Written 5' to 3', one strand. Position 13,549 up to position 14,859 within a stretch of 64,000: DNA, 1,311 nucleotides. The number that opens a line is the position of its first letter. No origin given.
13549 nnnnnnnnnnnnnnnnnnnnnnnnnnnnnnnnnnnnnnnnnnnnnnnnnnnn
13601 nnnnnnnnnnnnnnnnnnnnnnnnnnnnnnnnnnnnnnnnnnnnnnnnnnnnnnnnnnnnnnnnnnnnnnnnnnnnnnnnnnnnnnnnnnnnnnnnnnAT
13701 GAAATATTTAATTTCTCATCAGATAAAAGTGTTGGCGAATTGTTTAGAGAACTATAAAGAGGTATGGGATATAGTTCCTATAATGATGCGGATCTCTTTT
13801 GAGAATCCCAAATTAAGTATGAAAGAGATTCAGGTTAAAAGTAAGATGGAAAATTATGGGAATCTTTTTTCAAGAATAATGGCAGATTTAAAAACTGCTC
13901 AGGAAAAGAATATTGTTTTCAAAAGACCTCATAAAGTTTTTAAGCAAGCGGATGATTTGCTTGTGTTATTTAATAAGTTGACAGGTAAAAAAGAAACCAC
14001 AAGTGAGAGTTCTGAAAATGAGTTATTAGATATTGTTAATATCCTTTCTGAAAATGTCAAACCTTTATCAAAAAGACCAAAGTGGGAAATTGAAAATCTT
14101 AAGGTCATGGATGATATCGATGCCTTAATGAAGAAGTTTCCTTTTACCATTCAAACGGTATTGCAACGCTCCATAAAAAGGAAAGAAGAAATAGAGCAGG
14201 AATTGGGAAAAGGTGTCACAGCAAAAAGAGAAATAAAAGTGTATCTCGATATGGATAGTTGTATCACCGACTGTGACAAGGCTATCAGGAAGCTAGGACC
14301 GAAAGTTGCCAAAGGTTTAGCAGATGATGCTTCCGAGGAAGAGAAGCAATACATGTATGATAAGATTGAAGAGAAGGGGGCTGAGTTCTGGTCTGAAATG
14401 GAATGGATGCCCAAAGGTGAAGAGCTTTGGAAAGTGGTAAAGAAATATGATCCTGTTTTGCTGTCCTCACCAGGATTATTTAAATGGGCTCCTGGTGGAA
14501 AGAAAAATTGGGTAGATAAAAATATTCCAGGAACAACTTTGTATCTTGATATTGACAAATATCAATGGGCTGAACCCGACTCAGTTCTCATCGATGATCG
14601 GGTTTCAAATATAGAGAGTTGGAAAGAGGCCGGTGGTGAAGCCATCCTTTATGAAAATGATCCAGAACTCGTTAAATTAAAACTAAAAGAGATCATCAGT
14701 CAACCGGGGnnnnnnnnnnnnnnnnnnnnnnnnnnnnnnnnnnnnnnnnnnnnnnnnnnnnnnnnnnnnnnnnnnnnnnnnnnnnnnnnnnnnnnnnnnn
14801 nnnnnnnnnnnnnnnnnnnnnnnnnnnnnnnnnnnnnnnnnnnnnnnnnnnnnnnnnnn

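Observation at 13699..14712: Single opposite-strand gene encoding a HAD-like nucleotidase-type domain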

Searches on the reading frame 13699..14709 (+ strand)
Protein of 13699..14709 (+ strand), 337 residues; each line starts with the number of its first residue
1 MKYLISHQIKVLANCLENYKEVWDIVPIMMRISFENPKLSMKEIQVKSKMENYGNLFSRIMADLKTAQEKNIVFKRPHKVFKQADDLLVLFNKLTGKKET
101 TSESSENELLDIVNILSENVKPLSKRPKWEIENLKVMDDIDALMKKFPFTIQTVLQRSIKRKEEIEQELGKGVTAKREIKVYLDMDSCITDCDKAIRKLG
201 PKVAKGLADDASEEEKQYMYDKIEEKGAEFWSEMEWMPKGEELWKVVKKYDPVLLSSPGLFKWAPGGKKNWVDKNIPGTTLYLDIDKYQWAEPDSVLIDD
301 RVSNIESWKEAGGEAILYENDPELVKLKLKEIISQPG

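Call 3: search_protein_families(library=pfam, proteins=[window:13699-14709:+], max_evalue=10)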
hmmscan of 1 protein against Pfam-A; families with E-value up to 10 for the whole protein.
window:13699-14709:+ (337 aa): 3 families
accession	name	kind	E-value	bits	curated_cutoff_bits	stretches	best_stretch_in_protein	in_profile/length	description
PF06941.18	NT5C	-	0.012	16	24.8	1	218-319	52-151/180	5' nucleotidase, deoxy (Pyrimidine), cytosolic type C protein (NT5C)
PF12317.13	IFT46_B_C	-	0.016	15.3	22.2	1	118-170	122-175/211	Intraflagellar transport complex B protein 46 C terminal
PF14424.12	Toxin-deaminase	-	0.059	13.9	29.6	1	95-199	26-131/146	The BURPS668_1122 family of deaminases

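Call 4: search_protein_families(library=phrogs, proteins=[window:13699-14709:+], max_evalue=1)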
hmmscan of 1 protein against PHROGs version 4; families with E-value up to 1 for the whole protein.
window:13699-14709:+ (337 aa): 3 families
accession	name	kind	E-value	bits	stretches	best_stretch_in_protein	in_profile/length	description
phrog_2643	-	moron, auxiliary metabolic gene and host takeover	2.2e-18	67.5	1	176-325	4-163/182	5'-3' deoxyribonucleotidase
phrog_420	-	unknown function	6.8e-14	53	1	178-319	13-176/267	unknown function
phrog_1855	-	moron, auxiliary metabolic gene and host takeover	0.23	12.8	1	131-179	6-54/114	DdrA-like anti-restriction protein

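Call 5: search_protein_families(library=ncbifam, proteins=[window:13699-14709:+], max_evalue=10)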
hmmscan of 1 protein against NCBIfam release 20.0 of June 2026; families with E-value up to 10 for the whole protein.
window:13699-14709:+ (337 aa): 2 families
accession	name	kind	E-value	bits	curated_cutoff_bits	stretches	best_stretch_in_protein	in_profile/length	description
NF010682.0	PRK14082.1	equivalog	0.038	13.8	86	1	137-184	8-56/71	hypothetical protein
NF005035.0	PRK06450.1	equivalog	0.12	11.2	301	1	71-162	190-283/338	threonine synthase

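Call 7: search_solved_structures(query=window:13699-14709:+, max_evalue=10, show_alignments=3)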
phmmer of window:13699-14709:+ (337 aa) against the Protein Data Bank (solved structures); distinct sequences matched with E-value up to 10: 4.
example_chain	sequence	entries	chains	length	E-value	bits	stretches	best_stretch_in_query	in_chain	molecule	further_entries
6cmy_A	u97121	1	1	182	0.2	13.8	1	55-150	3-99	Melanoregulin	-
4bjp_A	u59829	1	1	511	0.46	12.7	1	79-166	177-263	PENICILLIN BINDING PROTEIN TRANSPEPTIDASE DOMAIN PROTEIN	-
7onw_A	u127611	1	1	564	0.53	12.5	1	79-165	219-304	Peptidoglycan D,D-transpeptidase FtsI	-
7onn_A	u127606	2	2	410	0.7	12.1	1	83-166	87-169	Peptidoglycan D,D-transpeptidase FtsI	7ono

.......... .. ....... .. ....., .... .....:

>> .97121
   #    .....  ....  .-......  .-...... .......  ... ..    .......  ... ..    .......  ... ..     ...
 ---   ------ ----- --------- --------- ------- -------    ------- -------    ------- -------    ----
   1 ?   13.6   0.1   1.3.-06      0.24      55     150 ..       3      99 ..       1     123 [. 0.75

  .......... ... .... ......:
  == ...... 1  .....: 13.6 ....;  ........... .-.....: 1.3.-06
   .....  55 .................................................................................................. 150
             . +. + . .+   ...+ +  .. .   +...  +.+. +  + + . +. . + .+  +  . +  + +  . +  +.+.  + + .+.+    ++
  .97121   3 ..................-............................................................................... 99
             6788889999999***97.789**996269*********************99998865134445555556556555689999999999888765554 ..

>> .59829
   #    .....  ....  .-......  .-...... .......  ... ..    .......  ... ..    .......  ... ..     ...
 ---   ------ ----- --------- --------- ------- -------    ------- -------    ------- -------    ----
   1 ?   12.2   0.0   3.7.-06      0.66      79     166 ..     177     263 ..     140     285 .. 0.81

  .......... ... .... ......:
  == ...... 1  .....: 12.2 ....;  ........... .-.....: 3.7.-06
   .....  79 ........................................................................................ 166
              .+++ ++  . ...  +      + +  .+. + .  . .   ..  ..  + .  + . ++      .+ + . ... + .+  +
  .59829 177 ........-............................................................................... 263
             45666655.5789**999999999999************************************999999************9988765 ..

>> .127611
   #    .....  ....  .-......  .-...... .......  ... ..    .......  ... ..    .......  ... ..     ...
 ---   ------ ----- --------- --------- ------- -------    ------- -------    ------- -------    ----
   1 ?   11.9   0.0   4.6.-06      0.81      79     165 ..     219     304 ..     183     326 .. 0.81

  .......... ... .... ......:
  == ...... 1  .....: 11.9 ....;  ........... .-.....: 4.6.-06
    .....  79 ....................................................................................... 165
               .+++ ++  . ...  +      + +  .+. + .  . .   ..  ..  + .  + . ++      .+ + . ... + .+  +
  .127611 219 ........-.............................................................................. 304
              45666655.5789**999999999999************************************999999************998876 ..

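Call 8: search_dna_similar(query=window:13699-14709:+, collection=phages, mode=protein, max_evalue=0.001, max_rows=30)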
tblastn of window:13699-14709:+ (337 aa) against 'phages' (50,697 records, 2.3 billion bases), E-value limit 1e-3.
Records with a match: 47; places in all: 47; records where one place covers at least 80% of the query: 0.
Best place of each record, by identity: <60% 47.
By first word of the organism name: Caulobacter 32; Flavobacterium 4; Methylophilales 4; Pseudomonas 2; Sinorhizobium 2; Agrobacterium 2; Ralstonia 1.
By host as written in the record: Caulobacter vibrioides CB15 11; Caulobacter crescentus 6; Caulobacter crescentus NA1000 6; Caulobacter vibrioides 6; Flavobacterium sp. LMO8 4; Methylophilales_sp._H5P1 4; Caulobacter crescentus CB15 3; Pseudomonas putida PpG1 2; and 4 more.
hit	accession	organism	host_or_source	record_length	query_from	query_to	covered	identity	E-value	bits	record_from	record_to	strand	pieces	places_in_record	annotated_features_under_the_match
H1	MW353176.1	Flavobacterium phage vB_FspM_immuto_3-5A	Flavobacterium sp. LMO8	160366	180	316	41%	35.3%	8e-15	81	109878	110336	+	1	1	5' nucleotidase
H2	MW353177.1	Flavobacterium phage vB_FspM_immuto_13-6C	Flavobacterium sp. LMO8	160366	180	316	41%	35.3%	8e-15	81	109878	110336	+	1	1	5' nucleotidase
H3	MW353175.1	Flavobacterium phage vB_FspM_immuto_2-6A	Flavobacterium sp. LMO8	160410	180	316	41%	35.3%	8e-15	81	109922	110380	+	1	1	5' nucleotidase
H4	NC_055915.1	Flavobacterium phage vB_FspM_immuto_2-6A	Flavobacterium sp. LMO8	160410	180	316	41%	35.3%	8e-15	81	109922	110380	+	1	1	5'-3' deoxyribonucleotidase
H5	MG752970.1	Ralstonia phage RsoM2USA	Ralstonia solanacearum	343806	178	320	42%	32.5%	5e-14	79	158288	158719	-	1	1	hypothetical protein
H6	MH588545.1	Caulobacter phage CcrPW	Caulobacter vibrioides CB15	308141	155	323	50%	26.5%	2e-7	59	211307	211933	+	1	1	hypothetical protein (x2)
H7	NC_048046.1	Caulobacter phage CcrPW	Caulobacter vibrioides CB15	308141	155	323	50%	26.5%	2e-7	59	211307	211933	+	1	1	hypothetical protein (x2)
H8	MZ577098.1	Methylophilales phage Melnitz-3 EXVC039M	Methylophilales_sp._H5P1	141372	181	318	41%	32.4%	3e-8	61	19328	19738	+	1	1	hypothetical protein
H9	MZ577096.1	Methylophilales phage Melnitz-2 EXVC040M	Methylophilales_sp._H5P1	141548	181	318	41%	32.4%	3e-8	61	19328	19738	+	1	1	hypothetical protein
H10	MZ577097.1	Methylophilales phage Melnitz EXVC044M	Methylophilales_sp._H5P1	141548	181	318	41%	32.4%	3e-8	61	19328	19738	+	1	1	hypothetical protein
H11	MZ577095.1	Methylophilales phage Melnitz-1 EXVC043M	Methylophilales_sp._H5P1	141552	181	318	41%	32.4%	3e-8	61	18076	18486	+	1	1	hypothetical protein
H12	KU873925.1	Pseudomonas phage pf16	Pseudomonas putida PpG1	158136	170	326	47%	27.5%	4e-5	51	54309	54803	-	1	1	hypothetical protein | terminator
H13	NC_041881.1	Pseudomonas phage pf16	Pseudomonas putida PpG1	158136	170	326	47%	27.5%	4e-5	51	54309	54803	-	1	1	5'-3' deoxyribonucleotidase | terminator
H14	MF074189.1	Sinorhizobium phage phiM5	Sinorhizobium meliloti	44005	176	326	45%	28.4%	2e-5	52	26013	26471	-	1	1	5' nucleotidase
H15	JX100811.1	Caulobacter virus Karma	Caulobacter crescentus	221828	172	320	44%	28.5%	1e-8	63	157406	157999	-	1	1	hypothetical protein (x2)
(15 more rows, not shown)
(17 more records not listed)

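Call 9: find_homologous_proteins(query=window:13699-14709:+)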
Query window:13699-14709:+ (337 aa): 10 proteins with E <= 0.001 among 1730 candidates.
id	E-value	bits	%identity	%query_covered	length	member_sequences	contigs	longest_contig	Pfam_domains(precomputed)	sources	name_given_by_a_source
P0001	1.3e-219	746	100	100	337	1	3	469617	-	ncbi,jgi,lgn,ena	-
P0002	4.5e-129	448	61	99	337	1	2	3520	-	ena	-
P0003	3.2e-125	436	59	100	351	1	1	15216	-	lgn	-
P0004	6.8e-107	375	55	100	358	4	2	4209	-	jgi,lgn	-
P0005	1.3e-106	374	52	100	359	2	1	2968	-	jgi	-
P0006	2.8e-90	321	52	88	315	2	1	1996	-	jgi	jgi:hypothetical protein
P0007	5.2e-84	300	45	100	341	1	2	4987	-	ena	-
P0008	9.5e-59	217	64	47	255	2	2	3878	-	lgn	-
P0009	1.2e-54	204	60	45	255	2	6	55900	-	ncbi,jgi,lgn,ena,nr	ncbi:hypothetical protein DRN73_06985 [Candidatus Pacearchaeota archaeon]|nr:MAG: hypothetical prote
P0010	7.7e-54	201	57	47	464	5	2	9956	PF13392.13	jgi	-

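Call 11: find_encoding_contigs(protein=P0001, flank=3000, max_places=4)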
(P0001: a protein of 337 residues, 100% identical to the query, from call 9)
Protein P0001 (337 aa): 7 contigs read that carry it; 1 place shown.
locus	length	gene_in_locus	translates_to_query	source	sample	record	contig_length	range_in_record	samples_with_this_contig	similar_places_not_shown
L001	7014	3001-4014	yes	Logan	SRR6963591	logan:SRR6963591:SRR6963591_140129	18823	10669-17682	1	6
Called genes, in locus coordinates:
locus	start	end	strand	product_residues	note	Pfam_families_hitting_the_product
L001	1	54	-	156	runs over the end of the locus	-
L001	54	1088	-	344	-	-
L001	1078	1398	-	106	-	-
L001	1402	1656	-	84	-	-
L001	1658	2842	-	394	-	PF17854:FtsK_alpha, PF01580:FtsK_SpoIIIE, PF12846:AAA_10 (faint)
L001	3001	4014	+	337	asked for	-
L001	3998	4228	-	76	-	-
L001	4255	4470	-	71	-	-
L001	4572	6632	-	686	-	PF22352:K319L-like_PKD (faint)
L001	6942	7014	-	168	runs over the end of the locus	PF18024:HTH_50 (faint), PF02954:HTH_8 (faint), PF13556:HTH_30 (faint)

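Call 15: list_cluster_members(proteins=[P0001, P0009, P0010])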
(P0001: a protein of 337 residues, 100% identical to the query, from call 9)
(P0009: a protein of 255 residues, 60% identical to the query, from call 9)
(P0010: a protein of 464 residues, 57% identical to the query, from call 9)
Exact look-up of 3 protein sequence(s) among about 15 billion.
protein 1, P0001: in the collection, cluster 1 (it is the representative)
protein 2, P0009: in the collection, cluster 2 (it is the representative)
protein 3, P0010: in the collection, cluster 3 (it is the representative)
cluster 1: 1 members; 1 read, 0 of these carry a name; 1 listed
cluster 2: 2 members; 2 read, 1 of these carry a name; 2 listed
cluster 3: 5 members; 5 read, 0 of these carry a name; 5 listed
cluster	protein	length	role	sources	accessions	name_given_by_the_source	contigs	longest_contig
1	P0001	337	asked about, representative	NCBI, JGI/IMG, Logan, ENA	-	-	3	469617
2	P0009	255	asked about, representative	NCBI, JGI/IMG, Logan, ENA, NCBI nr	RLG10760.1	hypothetical protein DRN73_06985 [Candidatus Pacearchaeota archaeon] | MAG: hypothetical protein DRN73_06985 [Candidatus Pacearchaeota archaeon]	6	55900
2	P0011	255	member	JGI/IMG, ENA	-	-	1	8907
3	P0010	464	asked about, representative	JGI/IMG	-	-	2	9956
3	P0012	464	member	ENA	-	-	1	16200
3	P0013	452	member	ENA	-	-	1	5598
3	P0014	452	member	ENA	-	-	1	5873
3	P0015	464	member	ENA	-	-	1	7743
